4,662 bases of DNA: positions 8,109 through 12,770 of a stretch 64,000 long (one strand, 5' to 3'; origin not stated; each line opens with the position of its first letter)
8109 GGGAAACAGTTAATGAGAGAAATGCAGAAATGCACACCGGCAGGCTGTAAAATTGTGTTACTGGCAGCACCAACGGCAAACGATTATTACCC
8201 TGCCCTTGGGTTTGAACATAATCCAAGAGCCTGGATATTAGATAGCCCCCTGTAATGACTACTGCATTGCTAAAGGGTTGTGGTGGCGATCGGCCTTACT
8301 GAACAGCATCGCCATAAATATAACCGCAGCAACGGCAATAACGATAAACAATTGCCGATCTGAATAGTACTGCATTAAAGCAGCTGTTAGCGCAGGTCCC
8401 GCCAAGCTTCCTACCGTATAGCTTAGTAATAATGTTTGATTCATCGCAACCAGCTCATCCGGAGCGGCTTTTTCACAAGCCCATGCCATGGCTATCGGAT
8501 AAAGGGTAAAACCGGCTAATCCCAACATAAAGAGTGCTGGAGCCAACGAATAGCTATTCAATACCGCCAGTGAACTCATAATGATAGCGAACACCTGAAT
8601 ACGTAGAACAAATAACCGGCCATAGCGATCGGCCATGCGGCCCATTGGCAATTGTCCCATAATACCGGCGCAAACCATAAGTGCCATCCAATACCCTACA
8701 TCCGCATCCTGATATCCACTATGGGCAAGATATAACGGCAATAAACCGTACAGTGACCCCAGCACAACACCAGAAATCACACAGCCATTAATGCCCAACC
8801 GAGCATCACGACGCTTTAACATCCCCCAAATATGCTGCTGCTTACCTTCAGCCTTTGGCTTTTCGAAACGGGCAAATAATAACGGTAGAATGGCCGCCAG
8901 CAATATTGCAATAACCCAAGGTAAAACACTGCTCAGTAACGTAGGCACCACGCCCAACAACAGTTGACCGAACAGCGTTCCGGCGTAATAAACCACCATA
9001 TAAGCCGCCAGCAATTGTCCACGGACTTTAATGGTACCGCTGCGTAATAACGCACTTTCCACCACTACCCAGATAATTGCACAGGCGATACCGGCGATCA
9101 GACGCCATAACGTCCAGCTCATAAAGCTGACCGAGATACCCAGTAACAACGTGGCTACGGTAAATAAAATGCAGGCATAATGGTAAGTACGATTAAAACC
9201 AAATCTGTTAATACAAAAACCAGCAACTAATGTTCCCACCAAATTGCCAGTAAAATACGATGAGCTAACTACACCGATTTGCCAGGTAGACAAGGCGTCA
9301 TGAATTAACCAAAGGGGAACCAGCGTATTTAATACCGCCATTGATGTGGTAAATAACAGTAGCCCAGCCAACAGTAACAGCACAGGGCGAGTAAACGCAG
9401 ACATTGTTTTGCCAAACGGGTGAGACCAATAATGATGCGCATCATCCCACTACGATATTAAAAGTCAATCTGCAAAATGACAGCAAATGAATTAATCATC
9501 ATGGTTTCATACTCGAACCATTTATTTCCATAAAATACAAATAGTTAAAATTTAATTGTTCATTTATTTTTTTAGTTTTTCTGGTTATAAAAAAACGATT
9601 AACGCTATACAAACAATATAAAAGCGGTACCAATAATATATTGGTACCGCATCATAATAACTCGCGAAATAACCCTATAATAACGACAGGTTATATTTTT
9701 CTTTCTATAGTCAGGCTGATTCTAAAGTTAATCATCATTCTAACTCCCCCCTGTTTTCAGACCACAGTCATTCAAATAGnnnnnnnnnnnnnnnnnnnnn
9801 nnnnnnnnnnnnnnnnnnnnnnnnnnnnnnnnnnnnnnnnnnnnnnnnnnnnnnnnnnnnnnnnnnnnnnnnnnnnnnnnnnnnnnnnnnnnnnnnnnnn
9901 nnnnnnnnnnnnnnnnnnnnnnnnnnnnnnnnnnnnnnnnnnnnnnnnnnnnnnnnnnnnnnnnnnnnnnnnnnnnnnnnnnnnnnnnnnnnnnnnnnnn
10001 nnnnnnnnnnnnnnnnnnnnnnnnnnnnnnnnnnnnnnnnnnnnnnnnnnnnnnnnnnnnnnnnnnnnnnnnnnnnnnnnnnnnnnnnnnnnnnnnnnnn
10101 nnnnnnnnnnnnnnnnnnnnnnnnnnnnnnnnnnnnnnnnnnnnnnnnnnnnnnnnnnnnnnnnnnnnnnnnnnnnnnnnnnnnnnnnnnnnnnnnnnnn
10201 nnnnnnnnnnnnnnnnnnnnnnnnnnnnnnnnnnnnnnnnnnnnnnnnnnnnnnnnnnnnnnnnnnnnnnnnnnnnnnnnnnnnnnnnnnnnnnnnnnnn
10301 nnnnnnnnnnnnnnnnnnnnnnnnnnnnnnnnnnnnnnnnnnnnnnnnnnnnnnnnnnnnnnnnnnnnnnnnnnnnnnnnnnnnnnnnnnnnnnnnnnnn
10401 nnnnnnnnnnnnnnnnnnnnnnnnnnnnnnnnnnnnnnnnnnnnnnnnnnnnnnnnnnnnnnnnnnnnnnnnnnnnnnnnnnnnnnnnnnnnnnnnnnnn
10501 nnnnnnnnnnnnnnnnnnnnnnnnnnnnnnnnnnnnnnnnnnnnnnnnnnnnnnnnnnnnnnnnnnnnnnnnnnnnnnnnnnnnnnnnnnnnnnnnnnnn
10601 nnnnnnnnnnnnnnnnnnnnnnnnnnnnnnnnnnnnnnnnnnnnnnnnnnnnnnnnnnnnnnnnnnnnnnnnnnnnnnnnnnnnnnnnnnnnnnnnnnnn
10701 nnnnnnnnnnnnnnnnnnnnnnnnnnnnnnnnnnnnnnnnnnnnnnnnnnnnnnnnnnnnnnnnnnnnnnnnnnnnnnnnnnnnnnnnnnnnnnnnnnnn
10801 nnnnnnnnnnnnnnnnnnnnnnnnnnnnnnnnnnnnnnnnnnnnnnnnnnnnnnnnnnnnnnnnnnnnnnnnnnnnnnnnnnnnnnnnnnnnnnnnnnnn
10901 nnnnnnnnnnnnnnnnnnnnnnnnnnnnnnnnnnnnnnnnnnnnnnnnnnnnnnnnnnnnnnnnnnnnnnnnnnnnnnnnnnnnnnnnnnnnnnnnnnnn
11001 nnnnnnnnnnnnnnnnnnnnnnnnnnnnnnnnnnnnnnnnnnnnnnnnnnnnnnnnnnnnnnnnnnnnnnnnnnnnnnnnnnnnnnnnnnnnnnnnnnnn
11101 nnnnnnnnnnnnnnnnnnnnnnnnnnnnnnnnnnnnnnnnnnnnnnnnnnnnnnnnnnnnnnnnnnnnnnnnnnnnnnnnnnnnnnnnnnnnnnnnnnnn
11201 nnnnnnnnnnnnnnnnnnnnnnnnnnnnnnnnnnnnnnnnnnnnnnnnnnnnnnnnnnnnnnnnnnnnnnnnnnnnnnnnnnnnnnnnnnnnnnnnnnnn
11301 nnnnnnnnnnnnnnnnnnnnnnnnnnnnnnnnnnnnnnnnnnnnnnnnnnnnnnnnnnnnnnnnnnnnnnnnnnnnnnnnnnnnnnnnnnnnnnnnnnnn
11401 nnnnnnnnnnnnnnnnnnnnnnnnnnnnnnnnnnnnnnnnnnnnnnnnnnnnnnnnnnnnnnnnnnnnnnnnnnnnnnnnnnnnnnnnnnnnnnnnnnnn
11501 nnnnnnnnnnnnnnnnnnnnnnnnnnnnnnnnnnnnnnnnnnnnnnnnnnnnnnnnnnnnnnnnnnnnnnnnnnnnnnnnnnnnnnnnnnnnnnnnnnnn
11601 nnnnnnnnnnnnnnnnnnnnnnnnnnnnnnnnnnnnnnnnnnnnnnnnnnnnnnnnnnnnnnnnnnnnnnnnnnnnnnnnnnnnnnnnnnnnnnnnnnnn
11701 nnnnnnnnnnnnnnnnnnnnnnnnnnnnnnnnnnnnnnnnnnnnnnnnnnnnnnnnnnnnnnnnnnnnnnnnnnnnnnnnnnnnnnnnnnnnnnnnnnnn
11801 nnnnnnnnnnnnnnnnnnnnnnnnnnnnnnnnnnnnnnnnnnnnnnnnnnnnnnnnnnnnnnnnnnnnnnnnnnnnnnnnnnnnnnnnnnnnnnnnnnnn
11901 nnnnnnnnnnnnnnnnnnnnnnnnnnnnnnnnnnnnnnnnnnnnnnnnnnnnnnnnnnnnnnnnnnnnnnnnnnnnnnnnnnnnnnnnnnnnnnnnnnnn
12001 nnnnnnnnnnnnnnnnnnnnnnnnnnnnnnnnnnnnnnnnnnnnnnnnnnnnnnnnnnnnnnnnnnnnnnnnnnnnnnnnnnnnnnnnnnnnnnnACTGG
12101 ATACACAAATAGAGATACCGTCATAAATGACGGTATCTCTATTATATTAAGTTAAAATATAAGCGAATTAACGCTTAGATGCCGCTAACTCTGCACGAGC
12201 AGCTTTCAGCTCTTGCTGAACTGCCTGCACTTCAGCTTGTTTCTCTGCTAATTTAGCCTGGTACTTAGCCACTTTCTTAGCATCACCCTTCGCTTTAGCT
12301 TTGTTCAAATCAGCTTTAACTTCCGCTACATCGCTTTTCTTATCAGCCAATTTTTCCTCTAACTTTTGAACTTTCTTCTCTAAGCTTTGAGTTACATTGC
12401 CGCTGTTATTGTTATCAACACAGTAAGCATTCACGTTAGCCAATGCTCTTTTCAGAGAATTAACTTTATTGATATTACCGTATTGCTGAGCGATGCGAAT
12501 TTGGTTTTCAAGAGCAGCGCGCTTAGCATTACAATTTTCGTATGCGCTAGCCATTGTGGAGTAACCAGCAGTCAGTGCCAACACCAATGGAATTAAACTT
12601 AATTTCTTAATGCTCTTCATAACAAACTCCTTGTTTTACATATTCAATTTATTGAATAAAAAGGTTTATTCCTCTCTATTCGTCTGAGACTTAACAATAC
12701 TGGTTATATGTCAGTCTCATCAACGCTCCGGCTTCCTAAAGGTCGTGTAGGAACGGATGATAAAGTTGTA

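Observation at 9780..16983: BvgS/EvgS-type phosphorelay followed by a DUF1090 protein and an orphan CTD2-less fimbrial usher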

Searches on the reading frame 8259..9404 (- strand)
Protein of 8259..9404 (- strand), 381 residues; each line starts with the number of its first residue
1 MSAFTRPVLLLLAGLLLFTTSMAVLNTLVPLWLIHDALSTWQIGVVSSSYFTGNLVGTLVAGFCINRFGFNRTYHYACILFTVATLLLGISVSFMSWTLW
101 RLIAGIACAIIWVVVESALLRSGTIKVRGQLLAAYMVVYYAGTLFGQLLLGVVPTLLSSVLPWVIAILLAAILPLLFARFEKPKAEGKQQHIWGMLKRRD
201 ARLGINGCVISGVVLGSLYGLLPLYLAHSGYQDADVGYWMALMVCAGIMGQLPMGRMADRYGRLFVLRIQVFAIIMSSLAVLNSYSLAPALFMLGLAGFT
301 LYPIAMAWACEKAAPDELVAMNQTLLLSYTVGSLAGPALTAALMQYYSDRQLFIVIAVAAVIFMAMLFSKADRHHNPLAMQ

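Call 3: search_protein_families(library=pfam, proteins=[window:8259-9404:-], max_evalue=0.01)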
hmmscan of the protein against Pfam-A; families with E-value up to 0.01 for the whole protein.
window:8259-9404:- (381 aa): 4 families
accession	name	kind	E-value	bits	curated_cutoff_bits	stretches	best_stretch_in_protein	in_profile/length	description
PF07690.21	MFS_1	-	3.6e-36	125.3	33.4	2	12-281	2-285/347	Major Facilitator Superfamily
PF00083.30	Sugar_tr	-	3.5e-09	36.5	22.3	1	39-177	44-184/452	Sugar (and other) transporter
PF06779.20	MFS_4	-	8.8e-09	35.6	26.3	1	28-366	15-361/364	Uncharacterised MFS-type transporter YbfB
PF12832.13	MFS_1_like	-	3.9e-08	33.2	25.2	1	159-354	155-372/373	MFS_1 like family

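Call 4: search_protein_families(library=ncbifam, proteins=[window:8259-9404:-], max_evalue=0.01)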
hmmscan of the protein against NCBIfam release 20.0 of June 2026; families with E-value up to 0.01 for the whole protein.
window:8259-9404:- (381 aa): 21 families
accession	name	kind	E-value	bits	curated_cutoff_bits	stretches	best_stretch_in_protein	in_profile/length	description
NF002962.0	PRK03633.1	equivalog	5.2e-182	605.1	361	1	1-379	1-380/382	MFS transporter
TIGR00895.1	2A0115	subfamily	2.2e-15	56.5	418.55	2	37-178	48-185/398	aromatic acid/H+ symport family MFS transporter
TIGR00880.1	2_A_01_02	superfamily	2.6e-09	37.3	131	2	52-176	9-133/141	multidrug resistance protein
TIGR00711.1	efflux_EmrB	subfamily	3.2e-08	32.7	230.2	1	12-153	8-149/485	DHA2 family efflux MFS transporter permease subunit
TIGR00891.1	2A0112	subfamily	9.3e-07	28.2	552.9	2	39-186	45-192/405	sialate:H+ symport family MFS transporter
TIGR00898.1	2A0119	subfamily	9.9e-07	27.9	550.75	1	40-149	125-234/506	cation transport protein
TIGR00881.1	2A0104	subfamily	1.2e-06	27.9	407.75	1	229-368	25-168/379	phosphoglycerate transporter protein PgtP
NF008314.0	PRK11102.1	equivalog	2.9e-06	26.8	303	1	242-370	53-184/396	Bcr/CflA family multidrug efflux MFS transporter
TIGR00887.1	2A0109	equivalog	5.6e-06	25.5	610.3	0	42-149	57-170/502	phosphate:H+ symporter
TIGR00710.1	efflux_Bcr_CflA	subfamily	6.8e-06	25.8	200.9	1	249-369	55-178/385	Bcr/CflA family efflux MFS transporter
TIGR00879.1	SP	subfamily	7.6e-06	24.8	237.8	1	36-178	95-238/510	sugar porter family MFS transporter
NF053813.1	MFS_TcaB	equivalog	9.6e-06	24.6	475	1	248-374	55-184/396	putative multidrug effflux MFS transporter TcaB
TIGR00893.1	2A0114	subfamily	1.5e-05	24.2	395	1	38-175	26-163/399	D-galactonate transporter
NF033135.1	cmx_cmrA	equivalog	1.5e-05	24.2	400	1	19-363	16-368/374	Cmx/CmrA family chloramphenicol efflux MFS transporter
NF008586.0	PRK11551.1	equivalog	2.2e-05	23.6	410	1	37-366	46-389/406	3-(3-hydroxy-phenyl)propionate transporter MhpT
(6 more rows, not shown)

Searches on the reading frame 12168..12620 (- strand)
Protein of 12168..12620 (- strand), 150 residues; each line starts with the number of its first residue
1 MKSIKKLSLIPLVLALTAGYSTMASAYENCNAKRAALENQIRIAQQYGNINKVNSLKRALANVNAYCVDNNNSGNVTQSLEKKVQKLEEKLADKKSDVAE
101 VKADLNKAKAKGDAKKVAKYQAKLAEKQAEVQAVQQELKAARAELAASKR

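Call 3: search_protein_families(library=pfam, proteins=[window:12168-12620:-], max_evalue=0.01)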
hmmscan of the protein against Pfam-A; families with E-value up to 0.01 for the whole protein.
window:12168-12620:- (150 aa): 5 families
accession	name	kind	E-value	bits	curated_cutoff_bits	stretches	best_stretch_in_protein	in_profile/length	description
PF06476.17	DUF1090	-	4.2e-20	72.2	24.4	1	17-132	5-109/110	Protein of unknown function (DUF1090)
PF25764.1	KIF21A_4th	-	0.00016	21.9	33.1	1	37-142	20-124/183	KIF21A-like domain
PF13166.12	AAA_13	-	0.0015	17.7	36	1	23-147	337-455/713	AAA domain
PF09278.17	MerR-DNA-bind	-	0.0045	18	25.4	0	114-146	31-63/65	MerR, DNA binding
PF16326.10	ABC_tran_CTD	-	0.0076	16.9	32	0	80-133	6-59/69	ABC transporter C-terminal domain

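Call 4: search_protein_families(library=ncbifam, proteins=[window:12168-12620:-], max_evalue=0.01)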
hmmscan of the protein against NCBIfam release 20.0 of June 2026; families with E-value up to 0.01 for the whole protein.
window:12168-12620:- (150 aa): 9 families
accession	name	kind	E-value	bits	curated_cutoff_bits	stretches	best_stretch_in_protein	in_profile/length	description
NF008438.0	PRK11281.1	equivalog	7.6e-05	20.7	991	1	9-148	12-154/1113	mechanosensitive channel MscK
NF052320.1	Cbp1_fam_LP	subfamily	8.6e-05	22.2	90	1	43-146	46-154/286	Cbp1 family collagen-binding glycoprotein adhesin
NF045487.1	ASRP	equivalog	0.00016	20.5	300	1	53-147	127-222/593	archaea-specific SMC-related protein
TIGR04523.1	Mplasa_alph_rch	subfamily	0.0004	18.5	270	1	34-143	482-592/745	helix-rich protein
NF033930.1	pneumo_PspA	exception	0.00049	18.9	850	1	31-146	253-354/659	pneumococcal surface protein A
TIGR02168.1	SMC_prok_B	equivalog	0.0015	16.4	567.35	1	18-148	239-370/1181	chromosome segregation protein SMC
TIGR02169.1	SMC_prok_A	equivalog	0.0056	14.4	729.4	1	55-142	739-826/1165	chromosome segregation protein SMC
NF002537.0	PRK02090.1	equivalog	0.0083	15.8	154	1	23-66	102-145/244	phosphoadenylyl-sulfate reductase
NF052432.1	TC0500_fam_Inc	equivalog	0.0099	15.3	240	0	31-144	93-198/214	TC0500 family inclusion membrane protein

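Call 38: find_homologous_proteins(query=window:12168-12620:-, max_evalue=0.00001)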
Query window:12168-12620:- (150 aa): 28 proteins with E <= 0.00001 among 133 candidates.
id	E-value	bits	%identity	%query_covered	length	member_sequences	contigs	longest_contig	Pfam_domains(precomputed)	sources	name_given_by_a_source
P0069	3.7e-79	281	99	98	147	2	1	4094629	PF06476.18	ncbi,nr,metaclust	ncbi:hypothetical protein QQ39_11485 [Pragia fontium]|nr:hypothetical protein QQ39_11485 [Pragia fon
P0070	2.5e-47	178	64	95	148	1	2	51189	PF06476.18,PF16326.11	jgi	-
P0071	4.1e-47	177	70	92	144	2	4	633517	PF06476.18,PF25764.2,PF26095.1,PF16326.11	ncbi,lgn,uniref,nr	ncbi:DUF1090 domain-containing protein [Enterobacillus tribolii]|uniref:Uncharacterized protein DUF1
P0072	1.3e-43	166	61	88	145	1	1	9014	PF06476.18,PF25764.2,PF16326.11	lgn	-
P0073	1.6e-42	163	61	100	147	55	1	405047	PF06476.18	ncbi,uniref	ncbi:DUF1090 domain-containing protein [Serratia sp. N21D137]|uniref:DUF1090 domain-containing prote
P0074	7.7e-42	160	60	100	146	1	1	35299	PF06476.18,PF26095.1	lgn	-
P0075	6.4e-41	157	60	98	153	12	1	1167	PF06476.18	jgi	-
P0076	2.3e-40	156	58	98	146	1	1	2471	PF06476.18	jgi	jgi:peptidoglycan hydrolase CwlO-like protein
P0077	4.7e-40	155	58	100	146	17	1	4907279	PF06476.18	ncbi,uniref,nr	ncbi:DUF1090 domain-containing protein [Serratia rubidaea]|uniref:DUF1090 domain-containing protein 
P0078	2.4e-38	149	61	95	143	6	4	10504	PF06476.18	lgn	-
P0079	5.1e-38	148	56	99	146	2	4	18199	PF06476.18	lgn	-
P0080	4.3e-37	145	56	98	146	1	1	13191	PF06476.18,PF26095.1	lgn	-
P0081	4.4e-37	145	60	96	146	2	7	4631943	PF06476.18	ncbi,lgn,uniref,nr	ncbi:DUF1090 domain-containing protein [Budviciaceae bacterium BWR-B9]|uniref:DUF1090 domain-contain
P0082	1.3e-36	144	61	96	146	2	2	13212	PF06476.18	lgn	-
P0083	1.6e-36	143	53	98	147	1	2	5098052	PF06476.18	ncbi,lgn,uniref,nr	ncbi:DUF1090 domain-containing protein [Serratia rhizosphaerae]|uniref:DUF1090 domain-containing pro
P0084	7.9e-36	141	56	99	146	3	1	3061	PF06476.18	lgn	-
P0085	1.5e-35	140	59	97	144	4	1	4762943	PF06476.18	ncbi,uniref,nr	ncbi:DUF1090 domain-containing protein [unidentified bacterial endosymbiont]|uniref:DUF1090 domain-c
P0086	8.1e-35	138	61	91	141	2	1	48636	PF06476.18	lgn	-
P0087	9.9e-35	137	56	96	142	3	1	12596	PF06476.18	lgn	-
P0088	4.7e-34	135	61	81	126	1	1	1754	PF06476.18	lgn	-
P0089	1.6e-32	130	54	96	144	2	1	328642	PF06476.18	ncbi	ncbi:DUF1090 domain-containing protein [Enterobacter asburiae]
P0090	4.4e-32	129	56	94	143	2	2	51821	PF06476.18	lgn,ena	-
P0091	3.0e-31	126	53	95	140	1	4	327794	PF06476.18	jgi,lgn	jgi:glutamine synthetase type III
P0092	3.8e-31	126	53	99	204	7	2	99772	PF06476.18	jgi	jgi:chromosome segregation ATPase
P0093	6.9e-31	125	55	93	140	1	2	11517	PF06476.18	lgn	-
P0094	4.6e-23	100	42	99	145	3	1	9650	PF06476.18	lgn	-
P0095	3.7e-11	61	37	93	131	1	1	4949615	PF06476.18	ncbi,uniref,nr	ncbi:DUF1090 domain-containing protein [Pseudomonas cavernae]|uniref:DUF1090 domain-containing prote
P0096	5.6e-9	54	42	69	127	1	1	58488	PF06476.18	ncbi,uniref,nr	ncbi:DUF1090 domain-containing protein [Pseudomonas sp. BN102]|uniref:DUF1090 domain-containing prot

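Call 55: find_encoding_contigs(protein=P0095, flank=6000, max_places=1)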
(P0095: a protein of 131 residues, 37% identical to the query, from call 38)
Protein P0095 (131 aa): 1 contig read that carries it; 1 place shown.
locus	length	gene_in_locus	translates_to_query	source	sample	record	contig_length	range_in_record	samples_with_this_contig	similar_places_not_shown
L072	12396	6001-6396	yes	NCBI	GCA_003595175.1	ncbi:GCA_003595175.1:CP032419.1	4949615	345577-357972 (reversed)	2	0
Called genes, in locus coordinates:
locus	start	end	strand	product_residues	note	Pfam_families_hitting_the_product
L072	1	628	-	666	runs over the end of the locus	PF00456:Transketolase_N, PF02779:Transket_pyr, PF02780:Transketolase_C, PF22613:Transketolase_C_1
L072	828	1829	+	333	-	PF01022:HTH_5 (weak), PF12840:HTH_20, PF01209:Ubie_methyltran (weak), PF13489:Methyltransf_23, PF13847:Methyltransf_31, PF08241:Methyltransf_11, PF08242:Methyltransf_12, PF13649:Methyltransf_25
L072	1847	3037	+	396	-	PF00438:S-AdoMet_synt_N, PF02772:S-AdoMet_synt_M, PF02773:S-AdoMet_synt_C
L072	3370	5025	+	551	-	PF01653:DNA_ligase_aden, PF03120:OB_DNA_ligase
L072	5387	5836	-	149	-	PF01322:Cytochrom_C_2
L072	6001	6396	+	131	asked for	PF06476:DUF1090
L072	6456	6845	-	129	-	PF03061:4HBT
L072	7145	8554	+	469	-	PF05221:AdoHcyase, PF00670:AdoHcyase_NAD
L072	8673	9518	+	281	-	PF02219:MTHFR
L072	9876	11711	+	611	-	PF00270:DEAD, PF04851:ResIII (weak), PF00271:Helicase_C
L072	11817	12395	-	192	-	PF04264:YceI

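Call 58: predict_structure(alignment_id=A2)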
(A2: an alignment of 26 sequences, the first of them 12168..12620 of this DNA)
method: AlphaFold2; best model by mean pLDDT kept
length: 150 residues; sequences in the alignment: 26
mean_pLDDT: 77.3   pTM: 0.48
mean pLDDT of the five models: 77.3, 75.2, 74.1, 74.0, 68.9
residues with pLDDT >= 90: 57; 70-90: 52; 50-70: 11; < 50: 30
segments of 3 or more residues with pLDDT < 50: 1-27, 70-72
pLDDT, mean of each block of 10 residues (from residue 1): 39 41 50 79 85 83 66 66 91 94 96 97 96 93 82
secondary structure, 60 per line:
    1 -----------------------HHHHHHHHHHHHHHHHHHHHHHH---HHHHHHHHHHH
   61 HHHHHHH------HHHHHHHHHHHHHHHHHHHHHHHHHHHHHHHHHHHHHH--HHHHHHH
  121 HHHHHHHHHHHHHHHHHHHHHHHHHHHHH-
elements in order: H24-46 H50-67 H74-111 H114-149

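Call 61: fold_search(model_id=the predicted structure, library=pdb)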
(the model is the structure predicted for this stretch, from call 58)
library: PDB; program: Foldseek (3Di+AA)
matches with E <= 10: 222; with E <= 0.001: 0
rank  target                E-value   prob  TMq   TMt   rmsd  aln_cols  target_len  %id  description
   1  6fel_A                6.5e-01  0.93  0.40  0.27  10.0       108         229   17  Structure of 14-3-3 gamma in complex with CaMKK2 14-3-3 binding motif Ser511 (released 2018-01-10)
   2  3syv_D                7.3e-01  0.54  0.38  0.25  19.5       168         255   10  Crystal structure of mPACSIN 3 F-BAR domain mutant (released 2012-05-16)
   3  6gkf_G                7.8e-01  0.82  0.35  0.25   9.9       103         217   18  Structure of 14-3-3 gamma in complex with caspase-2 14-3-3 binding motif Ser139 (released 2018-10-17)
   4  5yqg_B                8.2e-01  0.90  0.36  0.23   9.7       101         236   19  The structure of 14-3-3 and pNumb peptide (released 2018-02-07)
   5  2c74_A                9.3e-01  0.87  0.36  0.23   9.7       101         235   19  14-3-3 Protein Eta (Human) Complexed to Peptide (released 2005-12-02)
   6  9zpo_A                9.3e-01  0.84  0.46  0.21  15.9       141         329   11  Cryo-EM structure of KCa3.1_I/calmodulin channel in complex with SKA31. (released 2026-01-14)
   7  9ci3_C                9.8e-01  0.80  0.37  0.24  10.2       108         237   18  Structure of the LRRK2/14-3-3 complex (released 2025-09-03)
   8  2c74_B                1.0e+00  0.85  0.36  0.23   9.7       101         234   19  14-3-3 Protein Eta (Human) Complexed to Peptide (released 2005-12-02)
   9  4o46_E                1.1e+00  0.75  0.35  0.23   9.9       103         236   18  14-3-3-gamma in complex with influenza NS1 C-terminal tail phosphorylated at S228 (released 2014-04-30)
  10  6byj_A                1.2e+00  0.82  0.37  0.24   9.8       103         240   17  Structure of human 14-3-3 gamma bound to O-GlcNAc peptide (released 2018-05-09)
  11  6fel_C                1.3e+00  0.75  0.34  0.24   9.9       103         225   18  Structure of 14-3-3 gamma in complex with CaMKK2 14-3-3 binding motif Ser511 (released 2018-01-10)
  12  8i21_A                1.4e+00  0.14  0.27  0.17  30.2       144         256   20  Cryo-EM structure of 6-subunit Smc5/6 arm region (released 2024-06-26)
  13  4j6s_A                1.5e+00  0.69  0.35  0.23   9.9       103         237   18  14-3-3gamma complexed with the N-terminal sequence of tyrosine hydroxylase (residues 1-43) (released 2013-10-02)
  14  8xyv_A                1.6e+00  0.85  0.39  0.59  17.7       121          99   16  De novo designed protein 0705-5 (released 2024-10-02)
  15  4hse                  1.6e+00  0.82  0.43  0.19  12.4       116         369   16  Crystal structure of ClpB NBD1 in complex with guanidinium chloride and ADP (released 2013-01-30)
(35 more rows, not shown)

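Call 78: find_encoding_contigs(protein=P0078, flank=8000, max_places=3)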
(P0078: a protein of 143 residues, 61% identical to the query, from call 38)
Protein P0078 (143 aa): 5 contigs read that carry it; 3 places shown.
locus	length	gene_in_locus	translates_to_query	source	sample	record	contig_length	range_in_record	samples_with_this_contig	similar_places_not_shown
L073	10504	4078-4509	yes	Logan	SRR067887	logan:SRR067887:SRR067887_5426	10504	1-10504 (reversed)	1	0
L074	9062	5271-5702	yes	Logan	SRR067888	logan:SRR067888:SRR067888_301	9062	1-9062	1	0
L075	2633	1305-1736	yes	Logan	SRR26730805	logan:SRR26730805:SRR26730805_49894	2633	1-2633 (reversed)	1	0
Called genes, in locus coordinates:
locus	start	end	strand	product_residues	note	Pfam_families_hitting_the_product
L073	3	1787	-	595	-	?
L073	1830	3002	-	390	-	PF00072:Response_reg, PF13487:HD_5, PF01966:HD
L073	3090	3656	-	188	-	PF05995:CDO_I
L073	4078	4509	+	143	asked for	PF06476:DUF1090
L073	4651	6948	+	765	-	PF13954:PapC_N, PF00577:Usher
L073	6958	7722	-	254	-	PF00590:TP_methylase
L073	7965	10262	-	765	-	PF08267:Meth_synt_1, PF01717:Meth_synt_2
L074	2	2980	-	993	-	?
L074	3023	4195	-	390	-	PF00072:Response_reg, PF13487:HD_5, PF01966:HD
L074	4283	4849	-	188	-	PF05995:CDO_I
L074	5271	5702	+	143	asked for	PF06476:DUF1090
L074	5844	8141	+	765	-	PF13954:PapC_N, PF00577:Usher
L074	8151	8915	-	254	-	PF00590:TP_methylase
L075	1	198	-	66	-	?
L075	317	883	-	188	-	PF05995:CDO_I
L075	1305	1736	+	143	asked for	PF06476:DUF1090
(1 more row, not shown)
